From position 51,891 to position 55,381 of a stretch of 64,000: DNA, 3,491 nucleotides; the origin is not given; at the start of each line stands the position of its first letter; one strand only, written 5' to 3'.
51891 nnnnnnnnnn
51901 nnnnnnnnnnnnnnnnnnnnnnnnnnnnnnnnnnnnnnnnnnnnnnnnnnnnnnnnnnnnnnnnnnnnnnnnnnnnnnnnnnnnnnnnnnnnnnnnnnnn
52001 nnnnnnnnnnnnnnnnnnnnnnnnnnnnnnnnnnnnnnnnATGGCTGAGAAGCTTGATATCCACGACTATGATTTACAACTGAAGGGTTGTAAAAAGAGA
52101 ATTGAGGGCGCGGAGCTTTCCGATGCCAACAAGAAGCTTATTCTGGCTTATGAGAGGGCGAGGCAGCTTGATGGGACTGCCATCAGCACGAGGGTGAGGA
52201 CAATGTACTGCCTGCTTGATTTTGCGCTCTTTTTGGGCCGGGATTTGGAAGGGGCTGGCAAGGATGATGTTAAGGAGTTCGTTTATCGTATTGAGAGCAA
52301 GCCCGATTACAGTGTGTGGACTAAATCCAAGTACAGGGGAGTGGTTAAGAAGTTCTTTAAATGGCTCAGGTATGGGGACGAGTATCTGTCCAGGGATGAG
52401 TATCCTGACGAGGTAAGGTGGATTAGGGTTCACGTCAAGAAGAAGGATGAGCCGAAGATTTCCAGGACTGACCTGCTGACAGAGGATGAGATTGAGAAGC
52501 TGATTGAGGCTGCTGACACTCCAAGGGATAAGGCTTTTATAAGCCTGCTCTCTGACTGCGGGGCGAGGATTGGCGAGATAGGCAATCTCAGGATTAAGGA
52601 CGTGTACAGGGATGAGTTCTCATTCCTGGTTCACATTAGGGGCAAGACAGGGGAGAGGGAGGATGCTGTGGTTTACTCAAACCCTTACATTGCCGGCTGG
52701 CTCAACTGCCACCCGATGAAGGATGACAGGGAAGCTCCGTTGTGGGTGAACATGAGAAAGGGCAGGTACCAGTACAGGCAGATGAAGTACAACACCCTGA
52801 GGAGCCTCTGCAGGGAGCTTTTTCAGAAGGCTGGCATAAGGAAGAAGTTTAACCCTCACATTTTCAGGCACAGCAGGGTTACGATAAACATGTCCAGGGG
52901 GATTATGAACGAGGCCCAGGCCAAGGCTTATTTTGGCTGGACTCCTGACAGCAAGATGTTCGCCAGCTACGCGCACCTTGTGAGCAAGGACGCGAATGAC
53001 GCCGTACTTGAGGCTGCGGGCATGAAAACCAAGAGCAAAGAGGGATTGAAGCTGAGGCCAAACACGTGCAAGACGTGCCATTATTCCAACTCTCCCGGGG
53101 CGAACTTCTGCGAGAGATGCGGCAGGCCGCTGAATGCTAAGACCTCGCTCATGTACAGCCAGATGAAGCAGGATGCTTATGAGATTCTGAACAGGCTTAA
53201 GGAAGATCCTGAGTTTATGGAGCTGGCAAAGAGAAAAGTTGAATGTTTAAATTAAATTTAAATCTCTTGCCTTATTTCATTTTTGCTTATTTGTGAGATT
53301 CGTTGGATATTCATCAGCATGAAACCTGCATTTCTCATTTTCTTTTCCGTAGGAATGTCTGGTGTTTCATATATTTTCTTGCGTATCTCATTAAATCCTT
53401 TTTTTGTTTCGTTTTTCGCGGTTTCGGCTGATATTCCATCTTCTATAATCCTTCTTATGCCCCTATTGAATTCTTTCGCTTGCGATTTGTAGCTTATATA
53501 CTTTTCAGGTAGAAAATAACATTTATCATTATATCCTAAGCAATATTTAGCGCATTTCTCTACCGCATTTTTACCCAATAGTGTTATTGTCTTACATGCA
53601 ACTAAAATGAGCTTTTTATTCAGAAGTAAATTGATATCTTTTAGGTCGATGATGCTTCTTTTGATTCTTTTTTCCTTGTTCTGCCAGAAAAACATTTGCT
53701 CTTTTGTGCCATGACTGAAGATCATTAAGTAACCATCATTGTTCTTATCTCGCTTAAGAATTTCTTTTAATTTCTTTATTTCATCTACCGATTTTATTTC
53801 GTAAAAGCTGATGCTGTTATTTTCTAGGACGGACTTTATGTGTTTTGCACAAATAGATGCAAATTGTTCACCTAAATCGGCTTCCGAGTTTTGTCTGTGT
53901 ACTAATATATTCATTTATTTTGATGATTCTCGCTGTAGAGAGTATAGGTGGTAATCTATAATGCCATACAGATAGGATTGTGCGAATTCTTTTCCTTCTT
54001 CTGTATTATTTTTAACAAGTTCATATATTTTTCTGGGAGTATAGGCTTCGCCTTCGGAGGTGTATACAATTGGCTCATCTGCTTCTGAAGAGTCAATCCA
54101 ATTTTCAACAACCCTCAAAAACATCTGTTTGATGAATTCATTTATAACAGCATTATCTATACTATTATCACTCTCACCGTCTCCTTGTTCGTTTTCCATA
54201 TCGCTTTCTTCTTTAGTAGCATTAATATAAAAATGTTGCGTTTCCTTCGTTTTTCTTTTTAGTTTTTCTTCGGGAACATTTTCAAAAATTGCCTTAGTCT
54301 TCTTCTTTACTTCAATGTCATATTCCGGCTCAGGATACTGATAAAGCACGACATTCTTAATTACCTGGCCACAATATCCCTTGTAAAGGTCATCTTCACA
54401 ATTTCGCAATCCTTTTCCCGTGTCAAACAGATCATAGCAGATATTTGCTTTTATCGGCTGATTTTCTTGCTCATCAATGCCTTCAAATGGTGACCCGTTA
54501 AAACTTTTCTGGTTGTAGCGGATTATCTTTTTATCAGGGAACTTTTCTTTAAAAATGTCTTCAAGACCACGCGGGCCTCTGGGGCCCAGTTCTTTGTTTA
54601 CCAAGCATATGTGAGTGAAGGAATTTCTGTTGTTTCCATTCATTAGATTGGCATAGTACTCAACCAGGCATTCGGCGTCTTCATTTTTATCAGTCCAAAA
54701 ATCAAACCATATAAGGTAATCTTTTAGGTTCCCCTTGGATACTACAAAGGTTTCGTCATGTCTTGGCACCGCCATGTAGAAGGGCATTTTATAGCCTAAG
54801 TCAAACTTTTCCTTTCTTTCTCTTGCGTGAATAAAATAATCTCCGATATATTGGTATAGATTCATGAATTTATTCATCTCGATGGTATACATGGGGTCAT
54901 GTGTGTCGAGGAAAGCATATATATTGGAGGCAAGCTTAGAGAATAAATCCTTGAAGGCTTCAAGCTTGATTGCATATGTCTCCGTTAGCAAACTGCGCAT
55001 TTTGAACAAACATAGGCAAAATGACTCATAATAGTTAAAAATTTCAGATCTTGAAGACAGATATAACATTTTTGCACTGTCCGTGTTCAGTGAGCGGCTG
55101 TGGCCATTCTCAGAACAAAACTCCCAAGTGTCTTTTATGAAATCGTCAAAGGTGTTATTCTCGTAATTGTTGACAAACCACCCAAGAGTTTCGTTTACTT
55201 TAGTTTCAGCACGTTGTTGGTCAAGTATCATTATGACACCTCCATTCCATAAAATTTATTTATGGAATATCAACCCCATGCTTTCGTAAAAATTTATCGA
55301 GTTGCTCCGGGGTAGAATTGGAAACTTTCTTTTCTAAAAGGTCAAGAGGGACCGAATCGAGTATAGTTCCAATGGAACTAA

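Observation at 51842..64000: Integrated element at a multi-intron tRNA carrying bacterial-type SSB, ArdC-like antirestriction and HerA/VirB4-like ATPase genes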

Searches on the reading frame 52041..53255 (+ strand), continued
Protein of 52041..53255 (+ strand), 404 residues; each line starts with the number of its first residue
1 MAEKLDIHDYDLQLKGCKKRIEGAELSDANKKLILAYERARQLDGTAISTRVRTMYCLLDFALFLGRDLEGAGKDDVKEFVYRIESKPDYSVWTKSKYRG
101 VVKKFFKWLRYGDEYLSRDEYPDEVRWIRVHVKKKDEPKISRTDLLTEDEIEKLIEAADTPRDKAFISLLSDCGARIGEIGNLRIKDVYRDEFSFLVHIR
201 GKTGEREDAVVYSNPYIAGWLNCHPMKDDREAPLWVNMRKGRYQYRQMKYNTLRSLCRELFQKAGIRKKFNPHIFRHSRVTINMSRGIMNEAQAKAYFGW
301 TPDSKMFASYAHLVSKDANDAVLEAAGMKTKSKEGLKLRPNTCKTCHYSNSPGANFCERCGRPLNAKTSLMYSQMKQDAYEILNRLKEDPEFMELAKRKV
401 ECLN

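Call 107: search_protein_families(library=pfam, proteins=[L037:2-1780:-, L037:6340-7716:+, L037:1777-2334:-], max_evalue=0.01)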
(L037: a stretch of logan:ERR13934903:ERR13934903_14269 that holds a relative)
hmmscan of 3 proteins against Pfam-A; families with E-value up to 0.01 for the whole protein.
L037:2-1780:- (593 aa): 0 families

L037:6340-7716:+ (458 aa): 4 families
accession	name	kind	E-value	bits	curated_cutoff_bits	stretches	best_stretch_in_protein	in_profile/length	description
PF07719.23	TPR_2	-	0.0033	17.9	27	0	134-160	2-28/34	Tetratricopeptide repeat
PF13181.12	TPR_8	-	0.0034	17.9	25.7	0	134-161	2-29/34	Tetratricopeptide repeat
PF00515.34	TPR_1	-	0.0042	17.3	27.8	1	134-160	2-28/34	Tetratricopeptide repeat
PF21727.2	DUF6863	-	0.0097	16.5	27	1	103-147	16-61/123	Family of unknown function (DUF6863)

L037:1777-2334:- (185 aa): 2 families
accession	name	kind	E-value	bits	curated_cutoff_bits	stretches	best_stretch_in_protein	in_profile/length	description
PF08271.17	Zn_Ribbon_TF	-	0.0039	17.1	29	1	6-40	3-38/43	TFIIB zinc-binding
PF10080.14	FtrD-like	-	0.0055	17.3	26.3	0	5-36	36-66/101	Membrane iron-sulfur containing protein FtrD-like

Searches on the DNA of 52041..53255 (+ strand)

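Call 70: search_rna_families(sources=[L037, L038, L034, L035, L006], threshold=gathering)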
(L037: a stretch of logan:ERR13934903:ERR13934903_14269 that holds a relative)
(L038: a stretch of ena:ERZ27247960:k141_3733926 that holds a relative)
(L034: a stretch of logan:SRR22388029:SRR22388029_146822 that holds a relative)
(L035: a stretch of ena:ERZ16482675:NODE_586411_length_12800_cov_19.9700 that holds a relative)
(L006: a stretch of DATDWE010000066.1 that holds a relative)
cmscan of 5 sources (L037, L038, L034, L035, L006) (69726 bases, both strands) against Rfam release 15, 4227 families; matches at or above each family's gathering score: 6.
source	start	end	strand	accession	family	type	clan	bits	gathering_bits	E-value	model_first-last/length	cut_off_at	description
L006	2132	5039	-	RF02540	LSU_rRNA_archaea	Gene; rRNA;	CL00112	2655.8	50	0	1-2987/2987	no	Archaeal large subunit ribosomal RNA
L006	5341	6808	-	RF01959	SSU_rRNA_archaea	Gene; rRNA;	CL00111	1429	50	0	1-1478/1478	no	Archaeal small subunit ribosomal RNA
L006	5174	5247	-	RF00005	tRNA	Gene; tRNA;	CL00001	68.4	29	9.1e-13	1-71/71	no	tRNA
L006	8084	8204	-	RF00005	tRNA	Gene; tRNA;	CL00001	48.6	29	2.6e-07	1-71/71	no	tRNA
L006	7788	7928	-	RF00005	tRNA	Gene; tRNA;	CL00001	48.3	29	3.2e-07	1-71/71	no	tRNA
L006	7660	7780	-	RF00005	tRNA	Gene; tRNA;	CL00001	43.6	29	6.3e-06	1-71/71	no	tRNA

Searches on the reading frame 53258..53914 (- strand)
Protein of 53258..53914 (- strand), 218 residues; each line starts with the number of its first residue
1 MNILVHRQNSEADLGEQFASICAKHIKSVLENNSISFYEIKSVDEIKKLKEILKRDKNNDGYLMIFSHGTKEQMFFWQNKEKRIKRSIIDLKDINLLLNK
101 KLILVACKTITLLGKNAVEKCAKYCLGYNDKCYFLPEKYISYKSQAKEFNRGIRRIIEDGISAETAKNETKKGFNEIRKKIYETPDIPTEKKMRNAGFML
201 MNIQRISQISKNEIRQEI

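Call 11: search_protein_families(library=pfam, proteins=[window:53258-53914:-], max_evalue=0.01)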
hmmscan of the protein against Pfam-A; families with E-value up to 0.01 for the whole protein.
window:53258-53914:- (218 aa): 0 families

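Call 32: search_protein_families(library=padloc, proteins=[window:53258-53914:-], max_evalue=0.01)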
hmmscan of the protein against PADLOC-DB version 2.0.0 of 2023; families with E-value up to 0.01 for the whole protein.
window:53258-53914:- (218 aa): 0 families

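Call 33: search_protein_families(library=phrogs, proteins=[window:53258-53914:-], max_evalue=0.001)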
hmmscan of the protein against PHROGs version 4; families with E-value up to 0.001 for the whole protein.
window:53258-53914:- (218 aa): 0 families

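Call 54: search_protein_families(library=pfam, proteins=[window:53258-53914:-], max_evalue=1)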
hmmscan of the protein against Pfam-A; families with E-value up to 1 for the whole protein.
window:53258-53914:- (218 aa): 1 family
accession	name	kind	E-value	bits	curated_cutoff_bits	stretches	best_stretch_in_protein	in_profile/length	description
PF02334.22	RTP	-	0.024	15.5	26.7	1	138-212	37-107/113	Replication terminator protein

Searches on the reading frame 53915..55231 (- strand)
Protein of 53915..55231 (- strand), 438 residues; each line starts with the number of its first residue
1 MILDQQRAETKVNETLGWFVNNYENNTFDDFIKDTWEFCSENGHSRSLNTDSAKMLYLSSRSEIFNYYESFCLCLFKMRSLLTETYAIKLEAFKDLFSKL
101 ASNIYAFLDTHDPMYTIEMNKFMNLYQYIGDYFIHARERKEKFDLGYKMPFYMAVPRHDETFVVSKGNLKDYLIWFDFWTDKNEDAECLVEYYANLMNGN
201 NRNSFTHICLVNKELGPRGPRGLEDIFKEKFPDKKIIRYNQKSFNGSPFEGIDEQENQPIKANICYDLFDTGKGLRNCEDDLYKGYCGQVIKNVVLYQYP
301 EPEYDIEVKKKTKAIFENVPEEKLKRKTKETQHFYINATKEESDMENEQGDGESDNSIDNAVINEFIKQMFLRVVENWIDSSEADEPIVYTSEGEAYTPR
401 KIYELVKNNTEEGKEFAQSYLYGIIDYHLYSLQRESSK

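Call 11: search_protein_families(library=pfam, proteins=[window:53915-55231:-], max_evalue=0.01)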
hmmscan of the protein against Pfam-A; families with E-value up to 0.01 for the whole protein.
window:53915-55231:- (438 aa): 0 families

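Call 32: search_protein_families(library=padloc, proteins=[window:53915-55231:-], max_evalue=0.01)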
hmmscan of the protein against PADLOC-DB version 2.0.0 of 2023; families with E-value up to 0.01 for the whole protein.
window:53915-55231:- (438 aa): 0 families

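Call 33: search_protein_families(library=phrogs, proteins=[window:53915-55231:-], max_evalue=0.001)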
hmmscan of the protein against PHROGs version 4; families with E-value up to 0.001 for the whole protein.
window:53915-55231:- (438 aa): 0 families

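Call 54: search_protein_families(library=pfam, proteins=[window:53915-55231:-], max_evalue=1)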
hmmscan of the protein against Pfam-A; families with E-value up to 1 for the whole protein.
window:53915-55231:- (438 aa): 1 family
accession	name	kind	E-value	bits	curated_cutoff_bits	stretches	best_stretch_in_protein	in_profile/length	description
PF09143.16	AvrPphF-ORF-2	-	0.15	12.4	25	1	104-136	20-52/175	AvrPphF-ORF-2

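Call 99: search_protein_representatives(protein=window:53915-55231:-)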
Query: 438 residues. Proteins with E-value up to 0.001 (for the whole library): 24; up to 1e-10: 5; up to 1e-30: 1. The best 24 are listed.
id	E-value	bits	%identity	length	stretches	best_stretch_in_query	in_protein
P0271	0.0e+00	1011.2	100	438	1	1-438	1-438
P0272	8.7e-23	97.3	30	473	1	65-348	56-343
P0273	6.2e-20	87.9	29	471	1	55-319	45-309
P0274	8.9e-20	87.4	30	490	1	75-316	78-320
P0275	1.6e-15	73.3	26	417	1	77-308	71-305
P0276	4.2e-10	55.5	26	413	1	78-300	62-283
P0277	8.0e-10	54.5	36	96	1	355-433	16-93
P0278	4.4e-09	52.1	27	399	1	76-302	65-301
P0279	3.0e-08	49.4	27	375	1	145-319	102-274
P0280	5.7e-08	48.5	29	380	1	149-323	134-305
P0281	8.7e-08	47.9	23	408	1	77-299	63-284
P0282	8.6e-07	44.6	26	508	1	22-306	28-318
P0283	2.9e-06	42.8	28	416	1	77-300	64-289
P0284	4.6e-06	42.2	25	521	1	60-242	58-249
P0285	5.4e-06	41.9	22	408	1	61-303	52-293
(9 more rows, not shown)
